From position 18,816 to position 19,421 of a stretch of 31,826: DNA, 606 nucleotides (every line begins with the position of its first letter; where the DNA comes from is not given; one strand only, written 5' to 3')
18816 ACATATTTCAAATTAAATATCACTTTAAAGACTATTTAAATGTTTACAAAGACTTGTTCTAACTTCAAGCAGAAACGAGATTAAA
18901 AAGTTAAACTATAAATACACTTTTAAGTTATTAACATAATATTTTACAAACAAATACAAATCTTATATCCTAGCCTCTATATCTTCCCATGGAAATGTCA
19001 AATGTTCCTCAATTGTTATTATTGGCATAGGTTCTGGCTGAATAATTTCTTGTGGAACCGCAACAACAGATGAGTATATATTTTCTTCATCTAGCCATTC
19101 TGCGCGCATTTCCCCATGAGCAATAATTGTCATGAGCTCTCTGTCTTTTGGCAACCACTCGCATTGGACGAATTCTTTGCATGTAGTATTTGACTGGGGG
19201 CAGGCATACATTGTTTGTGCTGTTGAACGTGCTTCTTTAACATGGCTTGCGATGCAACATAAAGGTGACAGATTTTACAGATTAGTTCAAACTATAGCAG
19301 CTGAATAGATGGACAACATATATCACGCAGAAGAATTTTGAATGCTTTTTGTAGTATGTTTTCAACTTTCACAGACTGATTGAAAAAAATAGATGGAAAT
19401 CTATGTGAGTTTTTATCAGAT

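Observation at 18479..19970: A 1.5-kb unit bounded by 30-bp TIRs, carrying an unidentified ORF pair and looking like an uncharacterised DNA transposon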

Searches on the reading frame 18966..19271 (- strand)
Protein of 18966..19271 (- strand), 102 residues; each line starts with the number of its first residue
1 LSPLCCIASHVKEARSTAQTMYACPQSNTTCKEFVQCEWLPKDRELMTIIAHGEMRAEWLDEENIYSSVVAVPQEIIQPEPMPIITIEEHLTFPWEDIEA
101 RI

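Call 8: search_protein_families(library=pfam, proteins=[window:18966-19271:-], max_evalue=10)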
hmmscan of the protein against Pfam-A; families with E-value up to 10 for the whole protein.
seq(102 aa): 0 families
